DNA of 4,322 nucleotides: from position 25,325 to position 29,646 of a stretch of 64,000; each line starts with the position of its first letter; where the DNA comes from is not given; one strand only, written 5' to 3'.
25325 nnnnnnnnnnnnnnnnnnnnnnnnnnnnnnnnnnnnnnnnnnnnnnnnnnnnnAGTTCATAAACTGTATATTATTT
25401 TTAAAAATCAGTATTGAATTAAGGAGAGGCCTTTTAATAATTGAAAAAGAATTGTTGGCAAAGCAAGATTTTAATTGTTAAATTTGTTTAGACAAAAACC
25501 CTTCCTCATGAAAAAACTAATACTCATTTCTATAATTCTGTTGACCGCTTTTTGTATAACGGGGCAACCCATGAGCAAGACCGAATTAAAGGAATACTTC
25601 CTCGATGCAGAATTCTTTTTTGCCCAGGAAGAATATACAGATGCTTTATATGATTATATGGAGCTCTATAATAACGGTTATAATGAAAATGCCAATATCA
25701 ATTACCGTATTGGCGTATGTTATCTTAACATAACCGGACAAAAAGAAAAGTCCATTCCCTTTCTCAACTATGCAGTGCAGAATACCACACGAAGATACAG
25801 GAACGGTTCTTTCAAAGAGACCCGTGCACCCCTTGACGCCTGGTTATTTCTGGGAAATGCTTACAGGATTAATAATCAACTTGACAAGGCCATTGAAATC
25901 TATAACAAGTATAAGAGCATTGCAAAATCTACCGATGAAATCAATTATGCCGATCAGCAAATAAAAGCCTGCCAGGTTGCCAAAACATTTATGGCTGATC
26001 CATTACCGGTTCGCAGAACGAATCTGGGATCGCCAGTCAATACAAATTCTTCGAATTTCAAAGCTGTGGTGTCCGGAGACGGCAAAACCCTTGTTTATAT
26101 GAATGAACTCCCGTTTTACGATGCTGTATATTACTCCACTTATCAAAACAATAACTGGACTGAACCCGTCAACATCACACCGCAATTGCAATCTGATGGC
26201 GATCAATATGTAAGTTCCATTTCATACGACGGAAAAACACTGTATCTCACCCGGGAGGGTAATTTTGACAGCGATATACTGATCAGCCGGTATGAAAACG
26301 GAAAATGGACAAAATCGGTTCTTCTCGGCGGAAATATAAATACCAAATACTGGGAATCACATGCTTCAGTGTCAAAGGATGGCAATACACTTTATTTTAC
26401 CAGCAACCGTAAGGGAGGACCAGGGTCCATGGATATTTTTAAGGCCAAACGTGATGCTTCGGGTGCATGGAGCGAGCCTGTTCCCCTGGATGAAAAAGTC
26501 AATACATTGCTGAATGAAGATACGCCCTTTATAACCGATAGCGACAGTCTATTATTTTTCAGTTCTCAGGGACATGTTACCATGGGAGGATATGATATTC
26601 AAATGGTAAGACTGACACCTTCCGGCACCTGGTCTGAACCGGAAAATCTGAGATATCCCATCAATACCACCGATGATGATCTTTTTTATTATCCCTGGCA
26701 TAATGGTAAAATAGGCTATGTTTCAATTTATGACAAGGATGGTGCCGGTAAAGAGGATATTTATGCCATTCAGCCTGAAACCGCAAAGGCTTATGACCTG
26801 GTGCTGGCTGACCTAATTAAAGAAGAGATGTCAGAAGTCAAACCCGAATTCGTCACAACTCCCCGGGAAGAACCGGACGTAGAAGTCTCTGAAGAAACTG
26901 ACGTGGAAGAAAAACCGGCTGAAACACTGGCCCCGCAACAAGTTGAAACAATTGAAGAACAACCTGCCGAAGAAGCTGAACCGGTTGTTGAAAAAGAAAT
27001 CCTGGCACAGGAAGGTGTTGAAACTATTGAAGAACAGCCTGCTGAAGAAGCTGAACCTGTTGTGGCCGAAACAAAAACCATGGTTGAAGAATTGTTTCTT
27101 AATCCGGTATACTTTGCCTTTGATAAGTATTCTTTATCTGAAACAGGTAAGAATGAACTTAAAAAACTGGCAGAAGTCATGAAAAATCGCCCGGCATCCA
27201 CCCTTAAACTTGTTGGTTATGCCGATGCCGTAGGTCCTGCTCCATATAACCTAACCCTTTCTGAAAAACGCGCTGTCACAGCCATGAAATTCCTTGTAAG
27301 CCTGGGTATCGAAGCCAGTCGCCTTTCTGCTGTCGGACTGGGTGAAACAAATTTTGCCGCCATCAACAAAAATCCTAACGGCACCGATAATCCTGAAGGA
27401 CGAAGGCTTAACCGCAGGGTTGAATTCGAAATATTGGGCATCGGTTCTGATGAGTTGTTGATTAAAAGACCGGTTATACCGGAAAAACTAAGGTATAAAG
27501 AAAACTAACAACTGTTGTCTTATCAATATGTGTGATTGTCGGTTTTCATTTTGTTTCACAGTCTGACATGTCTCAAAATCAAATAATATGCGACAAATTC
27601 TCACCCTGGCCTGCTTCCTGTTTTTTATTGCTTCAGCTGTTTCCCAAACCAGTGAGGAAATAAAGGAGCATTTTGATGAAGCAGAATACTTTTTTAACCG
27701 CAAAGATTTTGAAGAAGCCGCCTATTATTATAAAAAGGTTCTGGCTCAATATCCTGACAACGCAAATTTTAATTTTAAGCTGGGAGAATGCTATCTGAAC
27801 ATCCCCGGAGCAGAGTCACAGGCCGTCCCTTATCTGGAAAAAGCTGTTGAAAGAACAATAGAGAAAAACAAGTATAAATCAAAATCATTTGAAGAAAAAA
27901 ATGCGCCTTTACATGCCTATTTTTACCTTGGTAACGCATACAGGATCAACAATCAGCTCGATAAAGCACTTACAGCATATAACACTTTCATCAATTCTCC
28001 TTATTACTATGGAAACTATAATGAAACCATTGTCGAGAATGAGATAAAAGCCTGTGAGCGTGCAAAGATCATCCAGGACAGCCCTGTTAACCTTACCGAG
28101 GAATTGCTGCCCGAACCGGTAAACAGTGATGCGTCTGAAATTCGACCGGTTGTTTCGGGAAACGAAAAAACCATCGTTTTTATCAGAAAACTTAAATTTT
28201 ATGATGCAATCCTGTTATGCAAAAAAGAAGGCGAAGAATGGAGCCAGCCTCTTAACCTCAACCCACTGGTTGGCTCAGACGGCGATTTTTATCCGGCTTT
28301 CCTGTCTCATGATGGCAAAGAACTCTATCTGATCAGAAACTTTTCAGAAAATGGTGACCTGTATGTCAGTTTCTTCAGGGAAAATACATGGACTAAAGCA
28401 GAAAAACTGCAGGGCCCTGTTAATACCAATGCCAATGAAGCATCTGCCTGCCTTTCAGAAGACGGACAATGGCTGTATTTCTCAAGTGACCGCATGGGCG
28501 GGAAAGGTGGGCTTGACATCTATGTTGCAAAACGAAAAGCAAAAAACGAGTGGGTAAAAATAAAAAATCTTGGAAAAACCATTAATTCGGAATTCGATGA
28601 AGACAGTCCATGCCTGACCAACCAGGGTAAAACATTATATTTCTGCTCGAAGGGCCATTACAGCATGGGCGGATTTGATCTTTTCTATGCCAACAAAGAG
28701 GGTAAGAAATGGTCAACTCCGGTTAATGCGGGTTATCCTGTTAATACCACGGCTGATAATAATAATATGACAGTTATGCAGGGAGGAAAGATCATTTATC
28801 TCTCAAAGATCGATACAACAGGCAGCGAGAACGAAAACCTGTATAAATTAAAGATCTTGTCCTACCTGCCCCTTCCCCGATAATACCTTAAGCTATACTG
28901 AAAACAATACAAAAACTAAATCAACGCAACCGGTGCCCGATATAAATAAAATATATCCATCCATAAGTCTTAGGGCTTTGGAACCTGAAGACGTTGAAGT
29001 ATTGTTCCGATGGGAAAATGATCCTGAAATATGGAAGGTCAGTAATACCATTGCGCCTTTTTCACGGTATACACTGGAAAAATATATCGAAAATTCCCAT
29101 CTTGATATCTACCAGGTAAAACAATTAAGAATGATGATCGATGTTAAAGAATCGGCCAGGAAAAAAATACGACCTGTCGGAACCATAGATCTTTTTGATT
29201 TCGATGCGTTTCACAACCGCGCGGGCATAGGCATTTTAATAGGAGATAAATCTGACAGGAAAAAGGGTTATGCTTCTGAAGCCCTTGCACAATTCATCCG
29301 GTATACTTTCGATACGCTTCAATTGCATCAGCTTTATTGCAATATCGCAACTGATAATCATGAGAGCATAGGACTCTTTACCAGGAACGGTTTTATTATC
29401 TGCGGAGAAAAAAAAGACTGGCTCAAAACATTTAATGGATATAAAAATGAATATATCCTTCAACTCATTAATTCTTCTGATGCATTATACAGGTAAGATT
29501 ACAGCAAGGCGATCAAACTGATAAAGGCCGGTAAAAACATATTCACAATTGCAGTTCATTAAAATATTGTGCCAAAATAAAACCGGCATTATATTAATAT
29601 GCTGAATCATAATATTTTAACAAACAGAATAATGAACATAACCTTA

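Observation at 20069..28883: Tandem array of four paralogous TPR + PD40 beta-propeller proteins with different anchoring modules, a Tol-Pal-like domain set in a new arrangement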

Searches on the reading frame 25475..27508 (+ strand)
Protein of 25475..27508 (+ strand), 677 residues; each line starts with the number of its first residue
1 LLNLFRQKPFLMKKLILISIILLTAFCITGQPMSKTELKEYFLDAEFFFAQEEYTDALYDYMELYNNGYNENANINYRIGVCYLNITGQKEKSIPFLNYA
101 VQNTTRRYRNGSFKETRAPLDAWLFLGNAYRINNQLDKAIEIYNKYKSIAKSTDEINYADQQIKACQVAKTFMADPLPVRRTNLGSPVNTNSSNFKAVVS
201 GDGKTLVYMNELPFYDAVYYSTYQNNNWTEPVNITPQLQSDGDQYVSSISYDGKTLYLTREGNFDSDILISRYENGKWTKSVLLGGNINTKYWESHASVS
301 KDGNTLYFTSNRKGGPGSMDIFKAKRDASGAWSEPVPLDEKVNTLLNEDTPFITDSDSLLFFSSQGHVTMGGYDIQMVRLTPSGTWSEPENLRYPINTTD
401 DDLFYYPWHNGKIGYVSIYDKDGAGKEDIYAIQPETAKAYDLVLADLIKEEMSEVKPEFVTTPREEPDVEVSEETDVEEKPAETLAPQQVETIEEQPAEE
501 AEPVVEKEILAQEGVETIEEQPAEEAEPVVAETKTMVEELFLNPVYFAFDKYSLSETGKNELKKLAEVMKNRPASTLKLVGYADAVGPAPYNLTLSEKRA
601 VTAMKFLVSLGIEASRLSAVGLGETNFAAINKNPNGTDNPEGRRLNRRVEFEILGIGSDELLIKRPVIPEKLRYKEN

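Call 3: search_protein_families(library=pfam, proteins=[window:25475-27508:+], max_evalue=0.1)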
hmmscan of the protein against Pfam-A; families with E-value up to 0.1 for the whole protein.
window:25475-27508:+ (677 aa): 11 families
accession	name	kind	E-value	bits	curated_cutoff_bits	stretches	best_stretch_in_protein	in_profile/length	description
PF00691.25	OmpA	-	3.1e-18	66.4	27.2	1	546-636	1-93/98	OmpA family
PF07676.18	PD40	-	6.5e-13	48.7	20.9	1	285-322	2-37/38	WD40-like Beta Propeller Repeat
PF13181.12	TPR_8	-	2.7e-05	24.4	25.7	1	121-151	2-32/34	Tetratricopeptide repeat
PF13432.12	TPR_16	-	0.00053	20.8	32.7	1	119-147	28-58/65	Tetratricopeptide repeat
PF00515.34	TPR_1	-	0.003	17.7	27.8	1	121-145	2-26/34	Tetratricopeptide repeat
PF05359.17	DUF748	-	0.0077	14.7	50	1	543-586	879-922/1037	Domain of Unknown Function (DUF748)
PF13428.12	TPR_14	-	0.02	16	23.5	1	121-152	2-33/44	Tetratricopeptide repeat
PF13424.12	TPR_12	-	0.023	15.3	30.1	0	122-151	47-76/77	Tetratricopeptide repeat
PF07719.23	TPR_2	-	0.028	15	27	1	121-145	2-26/34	Tetratricopeptide repeat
PF13174.12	TPR_6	-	0.069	14.3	26.3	0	77-98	4-24/33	Tetratricopeptide repeat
PF14559.12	TPR_19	-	0.078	13.8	25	0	120-150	25-55/68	Tetratricopeptide repeat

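Call 4: search_protein_families(library=ncbifam, proteins=[window:25475-27508:+], max_evalue=0.1)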
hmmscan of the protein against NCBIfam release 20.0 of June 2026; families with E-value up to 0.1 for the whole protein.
window:25475-27508:+ (677 aa): 36 families (the best 25 are shown)
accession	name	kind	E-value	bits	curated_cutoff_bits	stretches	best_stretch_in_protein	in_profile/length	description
NF053607.1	CHU_0125_OmpA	equivalog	3.2e-64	217.6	620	1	20-655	9-638/639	CHU_0125 family OmpA-like outer membrane integrity protein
NF052230.1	T9SS_PorE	exception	1.3e-52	179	600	2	38-435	18-420/648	PorE family type IX secretion system protein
NF053611.1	YiaD_Gzip_OmpA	equivalog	7.5e-24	84.6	175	1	536-653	95-206/206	YiaD family glycine zipper/OmpA-like lipoprotein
NF053612.1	anchor_PA1041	equivalog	2.1e-21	77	250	1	519-653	108-235/236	PA1041 family peptidoglycan-binding anchor lipoprotein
NF045787.1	OmpABordt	equivalog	1.6e-20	73.6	200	1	513-655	59-191/194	outer membrane protein OmpA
NF053613.1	OMP_toxin_LptF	equivalog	6.9e-17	61.9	400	1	544-653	142-245/256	lipotoxin F family OmpA-related lipoprotein LptF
TIGR02802.1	Pal_lipo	equivalog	9.9e-16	57.7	125.35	1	545-635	2-92/104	peptidoglycan-associated lipoprotein Pal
NF053585.1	OMP_LP_YfiB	equivalog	6.7e-15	55.3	128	1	543-650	56-157/163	outer membrane lipoprotein YfiB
NF008071.1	PRK10808.1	equivalog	1.4e-14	54.2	277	1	520-655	212-348/358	porin OmpA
TIGR03789.1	pdsO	hypoth_equivalog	1.7e-13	50.8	152.2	1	488-632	85-228/243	sortase-associated OmpA-like protein PdsO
NF033763.1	exchanger_TraB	exception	2.3e-12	45.7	700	1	540-656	389-500/522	outer membrane exchange protein TraB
NF007804.1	PRK10510.1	equivalog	2.7e-12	46.5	307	1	543-651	112-214/219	OmpA family lipoprotein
NF006541.1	PRK09038.1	equivalog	1.4e-11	44.5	283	1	465-653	62-248/253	flagellar motor protein MotD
NF047726.1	AutTranAdhPGAsTpgA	equivalog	1.4e-11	44.1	350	1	532-649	143-264/268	trimeric autotransporter adhesin/peptidogylcan-associated protein TpgA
NF045788.1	Omp38Acinit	equivalog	1.3e-10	40.8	500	1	521-655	218-348/354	outer membrane protein Omp38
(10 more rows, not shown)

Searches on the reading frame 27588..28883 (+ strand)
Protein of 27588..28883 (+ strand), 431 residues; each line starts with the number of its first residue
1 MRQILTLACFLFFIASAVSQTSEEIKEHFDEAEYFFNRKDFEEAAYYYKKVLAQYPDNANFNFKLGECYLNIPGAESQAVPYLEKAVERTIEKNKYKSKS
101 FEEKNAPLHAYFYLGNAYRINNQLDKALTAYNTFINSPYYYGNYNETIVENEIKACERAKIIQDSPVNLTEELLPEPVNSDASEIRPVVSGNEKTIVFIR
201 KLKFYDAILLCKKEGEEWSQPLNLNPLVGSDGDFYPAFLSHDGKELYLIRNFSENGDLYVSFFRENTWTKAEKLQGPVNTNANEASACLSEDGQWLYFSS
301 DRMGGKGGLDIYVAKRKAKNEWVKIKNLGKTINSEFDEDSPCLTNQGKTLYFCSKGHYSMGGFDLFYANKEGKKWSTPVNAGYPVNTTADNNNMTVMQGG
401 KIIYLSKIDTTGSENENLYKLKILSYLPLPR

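Call 3: search_protein_families(library=pfam, proteins=[window:27588-28883:+], max_evalue=0.1)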
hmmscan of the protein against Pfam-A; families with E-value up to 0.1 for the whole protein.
window:27588-28883:+ (431 aa): 14 families
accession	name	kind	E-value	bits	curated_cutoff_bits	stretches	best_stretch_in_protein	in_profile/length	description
PF07676.18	PD40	-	2.4e-14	53.3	20.9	2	276-313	3-38/38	WD40-like Beta Propeller Repeat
PF13174.12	TPR_6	-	3.6e-09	37.1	26.3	1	32-57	7-32/33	Tetratricopeptide repeat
PF13432.12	TPR_16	-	9e-09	36.1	32.7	1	30-89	2-60/65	Tetratricopeptide repeat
PF07719.23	TPR_2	-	1e-08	35.1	27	2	27-58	3-34/34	Tetratricopeptide repeat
PF13414.12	TPR_11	-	9e-08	32.1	26.8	2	35-70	4-39/42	TPR repeat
PF13431.12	TPR_17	-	1.3e-07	31.7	24.4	1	47-71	1-25/34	Tetratricopeptide repeat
PF00515.34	TPR_1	-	1.5e-07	31.3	27.8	2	110-132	3-25/34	Tetratricopeptide repeat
PF14559.12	TPR_19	-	4.9e-07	30.4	25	1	39-87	5-52/68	Tetratricopeptide repeat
PF13428.12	TPR_14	-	6.2e-06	26.8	23.5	1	32-67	8-43/44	Tetratricopeptide repeat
PF13424.12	TPR_12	-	0.00023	21.7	30.1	0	33-89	11-74/77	Tetratricopeptide repeat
PF13181.12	TPR_8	-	0.0043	17.6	25.7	0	109-133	2-26/34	Tetratricopeptide repeat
PF24575.1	TPR_Slam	-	0.011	16.6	35.2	1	24-67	46-89/104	Surface lipoprotein assembly modifier, N-terminal TPR repeats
PF13088.12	BNR_2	-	0.015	15.1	31.4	0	236-336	165-262/277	BNR repeat-like domain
PF25064.1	ARM_TT21_5th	-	0.073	13.8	27.8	0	32-91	8-66/117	TT21 fifth ARM repeats domain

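Call 4: search_protein_families(library=ncbifam, proteins=[window:27588-28883:+], max_evalue=0.1)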
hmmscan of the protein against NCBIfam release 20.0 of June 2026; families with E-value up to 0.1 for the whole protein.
window:27588-28883:+ (431 aa): 10 families
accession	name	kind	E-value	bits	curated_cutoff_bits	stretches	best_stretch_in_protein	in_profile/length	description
NF053607.1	CHU_0125_OmpA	equivalog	1.2e-39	136.4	620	2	254-420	247-409/639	CHU_0125 family OmpA-like outer membrane integrity protein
NF052230.1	T9SS_PorE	exception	2.1e-38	132.1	600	1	12-397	5-392/648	PorE family type IX secretion system protein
NF040959.1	MamA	equivalog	6.6e-06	25.7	200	1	18-96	98-175/204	magnetosome protein MamA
TIGR02917.1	PEP_TPR_lipo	equivalog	6.8e-06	24.2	312.2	1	9-95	9-91/899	XrtA/PEP-CTERM system TPR-repeat protein PrsT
TIGR02800.1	propeller_TolB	equivalog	0.00013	21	343.15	1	236-368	240-352/418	Tol-Pal system beta propeller repeat protein TolB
TIGR02795.1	tol_pal_ybgF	equivalog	0.00086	19.9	90.1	0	28-71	5-51/119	tol-pal system protein YbgF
TIGR02552.1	LcrH_SycD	equivalog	0.0056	16.4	104.8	1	38-97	65-123/136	SycD/LcrH family type III secretion system chaperone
TIGR03302.1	OM_YfiO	subfamily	0.015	14.8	81.4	1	19-58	27-66/239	outer membrane protein assembly factor BamD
NF033758.1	gliding_GltE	equivalog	0.016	14.2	225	0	37-71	132-166/411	adventurous gliding motility TPR repeat lipoprotein GltE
NF033920.0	C39_PA2778_fam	equivalog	0.043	13.2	150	0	27-94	158-224/255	PA2778 family cysteine peptidase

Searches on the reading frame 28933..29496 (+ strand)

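Call 7: search_protein_families(library=pfam, proteins=[window:28933-29496:+], max_evalue=0.001)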
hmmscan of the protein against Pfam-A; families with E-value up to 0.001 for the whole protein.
window:28933-29496:+ (187 aa): 4 families
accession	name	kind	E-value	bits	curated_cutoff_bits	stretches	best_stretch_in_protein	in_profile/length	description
PF13302.13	Acetyltransf_3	-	4.8e-23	82.8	25.4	1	12-154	3-137/138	Acetyltransferase (GNAT) domain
PF13523.12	Acetyltransf_8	-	4.5e-08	33.3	27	1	19-156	4-139/145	Acetyltransferase (GNAT) domain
PF13420.13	Acetyltransf_4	-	6e-08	33.3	24.3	1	13-170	1-150/155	Acetyltransferase (GNAT) domain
PF00583.31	Acetyltransf_1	-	1.6e-07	32.1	20.7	1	78-154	41-116/116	Acetyltransferase (GNAT) family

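Call 8: search_protein_families(library=ncbifam, proteins=[window:28933-29496:+], max_evalue=0.001)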
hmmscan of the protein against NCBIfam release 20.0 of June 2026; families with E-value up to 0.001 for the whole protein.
window:28933-29496:+ (187 aa): 3 families
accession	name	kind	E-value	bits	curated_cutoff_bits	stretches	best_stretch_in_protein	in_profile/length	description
TIGR03585.1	PseH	equivalog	5e-13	49.4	93.1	1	12-164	2-143/156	UDP-4-amino-4,6-dideoxy-N-acetyl-beta-L-altrosamine N-acetyltransferase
NF011709.0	PRK15130.1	equivalog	2e-11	44.1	218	1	10-172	6-158/186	spermidine N1-acetyltransferase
NF008072.0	PRK10809.1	equivalog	2.7e-06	27.2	190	1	98-177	106-183/194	ribosomal protein S5-alanine N-acetyltransferase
